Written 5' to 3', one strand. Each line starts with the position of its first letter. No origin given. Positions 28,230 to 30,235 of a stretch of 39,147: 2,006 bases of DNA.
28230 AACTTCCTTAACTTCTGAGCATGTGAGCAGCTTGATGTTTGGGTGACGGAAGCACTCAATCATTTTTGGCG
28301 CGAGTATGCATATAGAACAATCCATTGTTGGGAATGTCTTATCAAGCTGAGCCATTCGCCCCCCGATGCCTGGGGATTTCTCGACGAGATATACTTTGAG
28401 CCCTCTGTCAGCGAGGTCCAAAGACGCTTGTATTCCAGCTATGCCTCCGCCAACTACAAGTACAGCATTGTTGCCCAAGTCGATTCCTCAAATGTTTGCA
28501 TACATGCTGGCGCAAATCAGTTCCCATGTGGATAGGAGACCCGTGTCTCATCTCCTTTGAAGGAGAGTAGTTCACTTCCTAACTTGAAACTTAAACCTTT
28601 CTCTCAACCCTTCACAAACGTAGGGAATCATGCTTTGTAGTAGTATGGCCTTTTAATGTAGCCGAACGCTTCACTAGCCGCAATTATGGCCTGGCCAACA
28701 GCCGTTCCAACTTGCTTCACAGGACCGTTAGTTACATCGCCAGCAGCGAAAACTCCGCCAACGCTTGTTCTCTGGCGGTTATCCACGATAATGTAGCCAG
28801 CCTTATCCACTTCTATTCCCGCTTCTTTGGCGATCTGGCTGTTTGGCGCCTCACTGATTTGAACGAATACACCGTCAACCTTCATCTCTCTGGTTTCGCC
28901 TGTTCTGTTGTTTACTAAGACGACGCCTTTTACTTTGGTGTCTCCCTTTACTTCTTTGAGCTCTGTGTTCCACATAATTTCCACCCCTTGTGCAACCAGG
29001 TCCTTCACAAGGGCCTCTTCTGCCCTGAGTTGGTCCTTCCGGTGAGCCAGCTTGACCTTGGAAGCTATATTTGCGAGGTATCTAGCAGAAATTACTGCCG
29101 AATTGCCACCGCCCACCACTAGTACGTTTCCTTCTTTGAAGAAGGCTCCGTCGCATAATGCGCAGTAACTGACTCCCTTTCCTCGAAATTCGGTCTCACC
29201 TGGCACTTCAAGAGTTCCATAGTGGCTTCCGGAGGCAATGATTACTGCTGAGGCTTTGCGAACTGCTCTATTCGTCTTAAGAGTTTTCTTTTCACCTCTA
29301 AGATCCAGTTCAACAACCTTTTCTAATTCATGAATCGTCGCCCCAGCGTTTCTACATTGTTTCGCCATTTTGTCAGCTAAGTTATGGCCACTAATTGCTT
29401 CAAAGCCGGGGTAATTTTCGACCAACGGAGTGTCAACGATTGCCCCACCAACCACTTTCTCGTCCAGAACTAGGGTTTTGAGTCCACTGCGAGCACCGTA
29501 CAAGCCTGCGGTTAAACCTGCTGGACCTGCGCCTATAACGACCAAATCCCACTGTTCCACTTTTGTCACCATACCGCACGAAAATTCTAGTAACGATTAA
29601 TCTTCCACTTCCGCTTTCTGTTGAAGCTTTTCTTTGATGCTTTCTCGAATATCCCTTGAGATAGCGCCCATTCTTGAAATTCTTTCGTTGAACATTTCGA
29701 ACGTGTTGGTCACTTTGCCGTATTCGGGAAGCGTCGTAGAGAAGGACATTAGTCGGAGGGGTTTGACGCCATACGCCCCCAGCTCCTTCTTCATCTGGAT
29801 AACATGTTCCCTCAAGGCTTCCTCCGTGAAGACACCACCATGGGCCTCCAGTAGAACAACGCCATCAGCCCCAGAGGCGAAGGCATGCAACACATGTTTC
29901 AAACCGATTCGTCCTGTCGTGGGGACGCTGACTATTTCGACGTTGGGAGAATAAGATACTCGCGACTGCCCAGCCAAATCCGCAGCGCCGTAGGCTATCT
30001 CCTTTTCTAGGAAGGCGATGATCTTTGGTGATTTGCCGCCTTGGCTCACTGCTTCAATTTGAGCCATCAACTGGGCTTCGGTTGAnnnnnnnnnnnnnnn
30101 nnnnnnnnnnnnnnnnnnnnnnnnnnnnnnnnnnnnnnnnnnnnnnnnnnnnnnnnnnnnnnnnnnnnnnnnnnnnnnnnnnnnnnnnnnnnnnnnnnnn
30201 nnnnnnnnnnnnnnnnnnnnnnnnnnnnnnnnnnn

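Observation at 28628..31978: HdrA whose fused MvhD domain has lost every cluster cysteine, paired with a thioredoxin-reductase-like gene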

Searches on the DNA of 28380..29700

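Call 90: search_rna_families(source=window, start=28380, end=29700, threshold=evalue, max_evalue=1)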
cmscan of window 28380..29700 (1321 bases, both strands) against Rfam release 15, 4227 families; matches with E-value up to 1: 0.
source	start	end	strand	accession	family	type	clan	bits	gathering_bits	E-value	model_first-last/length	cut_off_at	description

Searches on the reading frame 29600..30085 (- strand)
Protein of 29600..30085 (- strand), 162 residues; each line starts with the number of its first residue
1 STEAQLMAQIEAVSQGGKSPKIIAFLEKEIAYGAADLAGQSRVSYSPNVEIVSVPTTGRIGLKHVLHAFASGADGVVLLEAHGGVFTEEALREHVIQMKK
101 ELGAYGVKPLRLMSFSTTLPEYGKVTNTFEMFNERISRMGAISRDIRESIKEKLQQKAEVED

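Call 15: find_related_loci(query=A2, collection=genome_contigs, flank=8000)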
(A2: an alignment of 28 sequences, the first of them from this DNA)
Query A2 (162 aa) in genome_contigs; peptide patterns used: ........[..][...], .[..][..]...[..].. (x = any residue, [..] = any of these).
600 stretches matched a pattern (row limit reached: there are more); 426 encode a relative of the query (tblastn E <= 1e-3); the best 80 are kept; 80 distinct loci.
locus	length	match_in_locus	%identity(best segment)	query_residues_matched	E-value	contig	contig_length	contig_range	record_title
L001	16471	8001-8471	71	1-157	2e-72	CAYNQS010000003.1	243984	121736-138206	MAG TPA_asm: uncultured Candidatus Bathyarchaeia archaeon isolate SRP323688_co1_271 genome assembly, contig: NODE_78_len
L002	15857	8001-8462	66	1-154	2e-68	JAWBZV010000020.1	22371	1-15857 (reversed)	MAG: Candidatus Bathyarchaeia archaeon isolate JZ-1_201901_bins_74 JZ-1_201901_bins_74_scaffold_20, whole genome shotgun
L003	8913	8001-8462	64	1-154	4e-65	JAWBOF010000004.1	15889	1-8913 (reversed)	MAG: Candidatus Bathyarchaeia archaeon isolate HHBFW-2_201803_bins_189 HHBFW-2_201803_bins_189_scaffold_4, whole genome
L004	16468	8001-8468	55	1-155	5e-56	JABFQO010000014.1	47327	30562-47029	Candidatus Bathyarchaeota archaeon A05DMB-4 NODE_341_length_47327_cov_19.895329, whole genome shotgun sequence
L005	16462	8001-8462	54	2-154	8e-56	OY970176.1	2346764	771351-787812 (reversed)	MAG: Candidatus Bathyarchaeota archaeon isolate MFD03726.bin.c.13 genome assembly, chromosome: 1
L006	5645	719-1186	55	1-155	1e-55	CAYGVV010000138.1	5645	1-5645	MAG TPA_asm: uncultured Candidatus Bathyarchaeia archaeon isolate ERP119294_co3_43 genome assembly, contig: NODE_15812_l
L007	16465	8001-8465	55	1-154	4e-54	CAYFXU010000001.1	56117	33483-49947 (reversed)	MAG TPA_asm: uncultured Candidatus Bathyarchaeia archaeon isolate ERP108616_co2_244 genome assembly, contig: NODE_561_le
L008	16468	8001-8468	53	1-155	2e-52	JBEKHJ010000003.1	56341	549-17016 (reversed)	MAG: Candidatus Bathyarchaeia archaeon isolate SPRUCE 274 SPRUCE_274_3, whole genome shotgun sequence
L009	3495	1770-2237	53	1-155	4e-52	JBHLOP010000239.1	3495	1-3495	MAG: Promethearchaeota archaeon isolate DZ3M.366 DZ3M.366@134704, whole genome shotgun sequence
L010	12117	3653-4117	51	1-154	5e-50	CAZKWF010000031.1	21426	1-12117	MAG TPA_asm: uncultured Candidatus Bathyarchaeia archaeon isolate binchicken_co294_181 genome assembly, contig: NODE_278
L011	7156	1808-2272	50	1-154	3e-48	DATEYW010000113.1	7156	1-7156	MAG TPA_asm: Candidatus Bathyarchaeia archaeon isolate SMAG_U8456 k141_1034890, whole genome shotgun sequence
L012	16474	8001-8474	48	1-157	4e-48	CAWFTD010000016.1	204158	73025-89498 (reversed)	MAG: Candidatus Bathyarchaeota archaeon isolate MFD00709.bin.2.110 genome assembly, contig: contig_32231, whole genome s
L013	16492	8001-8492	49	2-159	8e-48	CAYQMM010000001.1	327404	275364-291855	MAG TPA_asm: uncultured Candidatus Bathyarchaeia archaeon isolate binchicken_co178_122 genome assembly, contig: NODE_38_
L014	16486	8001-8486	43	1-161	3e-46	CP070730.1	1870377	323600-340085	MAG: Candidatus Bathyarchaeota archaeon isolate bin42 chromosome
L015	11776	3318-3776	46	3-154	4e-41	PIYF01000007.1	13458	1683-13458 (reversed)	MAG: Candidatus Bathyarchaeota archaeon isolate M10_bin214 bin214_scaffold2196, whole genome shotgun sequence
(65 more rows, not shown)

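Call 41: search_solved_structures(query=A2, max_evalue=0.001, show_alignments=3)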
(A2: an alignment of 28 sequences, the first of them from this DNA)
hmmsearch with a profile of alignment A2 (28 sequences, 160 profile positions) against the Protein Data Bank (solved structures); distinct sequences matched with E-value up to 0.001: 7.
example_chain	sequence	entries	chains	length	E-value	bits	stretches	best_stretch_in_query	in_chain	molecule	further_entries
9sfi_K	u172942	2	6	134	2.4e-18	69.5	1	19-141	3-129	F420-non-reducing hydrogenase subunit delta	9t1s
5odc_D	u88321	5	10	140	1.3e-17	67.1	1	19-143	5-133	Methyl-viologen reducing hydrogenase subunit D | Methyl-viologen reducing hydrogenase, subunit D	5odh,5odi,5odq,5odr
8rvu_F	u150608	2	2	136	3.6e-17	65.7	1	19-144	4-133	Methyl viologen-reducing hydrogenase, subunit D-related protein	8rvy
7bkb_F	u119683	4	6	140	1e-16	64.3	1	18-141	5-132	F420-non-reducing hydrogenase subunit D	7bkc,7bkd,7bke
8rvv_F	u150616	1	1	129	2.2e-16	63.1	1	19-141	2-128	Methyl viologen-reducing hydrogenase, subunit D-related protein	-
9sw2_D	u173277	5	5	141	2.9e-16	62.8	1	20-142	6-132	F420-non-reducing hydrogenase iron-sulfur subunit D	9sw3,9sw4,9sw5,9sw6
3jqh_A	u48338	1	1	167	0.00012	25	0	99-155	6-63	C-type lectin domain family 4 member M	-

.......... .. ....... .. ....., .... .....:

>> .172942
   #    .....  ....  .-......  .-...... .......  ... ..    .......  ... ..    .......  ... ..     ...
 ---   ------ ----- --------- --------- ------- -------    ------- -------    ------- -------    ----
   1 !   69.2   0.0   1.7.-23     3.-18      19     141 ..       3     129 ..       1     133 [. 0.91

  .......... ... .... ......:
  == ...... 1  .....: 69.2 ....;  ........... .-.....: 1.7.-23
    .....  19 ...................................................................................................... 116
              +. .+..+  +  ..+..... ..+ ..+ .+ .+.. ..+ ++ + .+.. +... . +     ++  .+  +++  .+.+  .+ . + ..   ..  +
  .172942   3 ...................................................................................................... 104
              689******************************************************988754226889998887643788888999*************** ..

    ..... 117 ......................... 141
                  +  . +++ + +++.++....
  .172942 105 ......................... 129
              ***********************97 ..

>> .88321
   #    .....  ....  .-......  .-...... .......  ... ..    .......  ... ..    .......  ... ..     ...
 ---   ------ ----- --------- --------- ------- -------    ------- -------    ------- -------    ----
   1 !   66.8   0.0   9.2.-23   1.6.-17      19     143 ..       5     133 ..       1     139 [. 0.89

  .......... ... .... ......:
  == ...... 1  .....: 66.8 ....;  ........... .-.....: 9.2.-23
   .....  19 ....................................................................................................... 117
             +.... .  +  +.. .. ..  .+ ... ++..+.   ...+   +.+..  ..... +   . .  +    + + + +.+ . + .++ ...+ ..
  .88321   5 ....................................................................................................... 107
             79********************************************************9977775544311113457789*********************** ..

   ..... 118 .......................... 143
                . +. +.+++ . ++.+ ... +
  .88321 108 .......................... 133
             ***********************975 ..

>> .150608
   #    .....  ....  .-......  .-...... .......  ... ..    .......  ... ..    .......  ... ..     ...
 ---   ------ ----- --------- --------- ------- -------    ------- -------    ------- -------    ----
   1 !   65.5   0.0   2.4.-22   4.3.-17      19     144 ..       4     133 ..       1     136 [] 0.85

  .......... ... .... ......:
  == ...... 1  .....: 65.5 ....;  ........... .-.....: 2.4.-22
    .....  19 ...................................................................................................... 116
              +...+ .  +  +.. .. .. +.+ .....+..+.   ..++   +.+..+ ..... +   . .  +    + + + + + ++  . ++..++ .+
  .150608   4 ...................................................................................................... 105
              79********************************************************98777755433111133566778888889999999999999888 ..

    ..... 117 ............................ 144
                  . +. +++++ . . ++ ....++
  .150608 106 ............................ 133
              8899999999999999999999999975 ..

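Call 47: predict_structure(alignment_id=A2)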
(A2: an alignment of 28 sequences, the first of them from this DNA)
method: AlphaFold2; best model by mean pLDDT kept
length: 162 residues; sequences in the alignment: 28
mean_pLDDT: 87.7   pTM: 0.85
mean pLDDT of the five models: 87.7, 86.1, 86.1, 85.4, 83.9
residues with pLDDT >= 90: 100; 70-90: 44; 50-70: 17; < 50: 1
segments of 3 or more residues with pLDDT < 50: none
pLDDT, mean of each block of 10 residues (from residue 1): 89 86 90 67 77 92 96 96 86 96 95 87 85 94 94 81 56
secondary structure, 60 per line:
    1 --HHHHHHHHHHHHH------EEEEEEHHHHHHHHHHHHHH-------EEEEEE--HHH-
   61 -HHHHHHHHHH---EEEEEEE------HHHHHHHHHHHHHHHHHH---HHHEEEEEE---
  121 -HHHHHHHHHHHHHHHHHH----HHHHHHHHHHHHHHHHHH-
elements in order: H3-15 E22-27 H28-41 E49-54 H62-71 E75-81 H88-105 E112-117 H122-139 H144-161

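Call 50: fold_search(model_id=the predicted structure, library=pdb)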
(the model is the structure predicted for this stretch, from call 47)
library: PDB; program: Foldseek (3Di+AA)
matches with E <= 10: 1409; with E <= 0.001: 5
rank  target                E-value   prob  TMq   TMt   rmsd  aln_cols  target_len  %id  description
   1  5odh_D                5.3e-10  1.00  0.68  0.80   2.4       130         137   32  Heterodisulfide reductase / [NiFe]-hydrogenase complex from Methanothermococcus thermolithotrophicus soaked with heter (released 2017-08-30)
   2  5odc_D                1.9e-09  1.00  0.69  0.80   2.4       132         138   31  Heterodisulfide reductase / [NiFe]-hydrogenase complex from Methanothermococcus thermolithotrophicus at 2.3 A resoluti (released 2017-08-30)
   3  8rvu_F                3.7e-09  1.00  0.69  0.85   2.3       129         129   29  CryoEM structure of the Elp-Hdr complex of Methanothermobacter marburgensis state 2 (composite structure) (released 2025-05-14)
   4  7bkb_F                3.0e-07  1.00  0.66  0.77   2.6       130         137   29  Formate dehydrogenase - heterodisulfide reductase - formylmethanofuran dehydrogenase complex from Methanospirillum hun (released 2021-09-29)
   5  8uav_A                8.7e-04  0.98  0.36  0.28  11.9       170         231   16  Cryo-EM Structure of Brucella Abortus Lumazine Synthase (BLS) Engineered with Shiga Toxin I subunit B (Stx1B) (released 2025-03-26)
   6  1kz6_E                1.3e-03  1.00  0.39  0.41   7.2       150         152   15  Mutant enzyme W63Y/L119F Lumazine Synthase from S.pombe (released 2002-07-24)
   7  1kz6_A                1.3e-03  0.99  0.38  0.40   6.8       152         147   16  Mutant enzyme W63Y/L119F Lumazine Synthase from S.pombe (released 2002-07-24)
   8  1kz4_E                1.9e-03  0.99  0.39  0.40   7.2       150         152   15  Mutant enzyme W63Y Lumazine Synthase from S.pombe (released 2002-07-24)
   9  1kz9_A                1.9e-03  0.99  0.37  0.40   6.8       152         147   16  Mutant Enzyme L119F Lumazine Synthase from S.pombe (released 2002-07-24)
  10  1kz6_C                2.1e-03  0.99  0.41  0.43   6.7       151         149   14  Mutant enzyme W63Y/L119F Lumazine Synthase from S.pombe (released 2002-07-24)
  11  4v7g_A1               2.4e-03  0.96  0.36  0.38  10.8       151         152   16  Crystal Structure of Lumazine Synthase from Bacillus Anthracis (released 2014-07-09)
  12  1kz9_E                2.5e-03  0.99  0.37  0.39   7.3       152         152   16  Mutant Enzyme L119F Lumazine Synthase from S.pombe (released 2002-07-24)
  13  1kz1_A                2.9e-03  0.99  0.39  0.41   6.9       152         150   16  Mutant enzyme W27G Lumazine Synthase from S.pombe (released 2002-07-24)
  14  1kyv_A                2.9e-03  0.98  0.38  0.40   6.9       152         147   15  Lumazine Synthase from S.pombe bound to riboflavin (released 2002-07-24)
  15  1kz4_C                2.9e-03  0.98  0.37  0.40   7.4       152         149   16  Mutant enzyme W63Y Lumazine Synthase from S.pombe (released 2002-07-24)
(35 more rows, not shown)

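Call 84: search_protein_representatives(alignment_id=A2)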
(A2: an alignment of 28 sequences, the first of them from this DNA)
Query: 28 sequences, 160 profile positions. Proteins with E-value up to 0.001 (for the whole library): 1775; up to 1e-10: 560; up to 1e-30: 14. The best 150 are listed.
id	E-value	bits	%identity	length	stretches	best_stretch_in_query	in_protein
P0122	3.7e-70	251.0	-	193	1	1-155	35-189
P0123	8.7e-69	246.5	-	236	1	6-157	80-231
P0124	4.9e-68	244.1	-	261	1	1-153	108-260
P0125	1.7e-57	209.9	-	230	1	13-137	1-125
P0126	2.1e-53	196.5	-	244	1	1-120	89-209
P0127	2.6e-53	196.2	-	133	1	30-158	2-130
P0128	5.5e-46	172.4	-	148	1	16-121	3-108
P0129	2.2e-40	154.2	-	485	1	2-154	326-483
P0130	2.4e-38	147.6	-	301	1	1-155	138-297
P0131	1.5e-36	141.7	-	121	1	37-152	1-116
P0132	1.6e-36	141.7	-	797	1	2-157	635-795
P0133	1.6e-34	135.2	-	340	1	2-154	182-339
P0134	4.3e-34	133.8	-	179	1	2-157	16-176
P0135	1.4e-31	125.6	-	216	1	4-156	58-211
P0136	1.4e-30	122.4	-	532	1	2-157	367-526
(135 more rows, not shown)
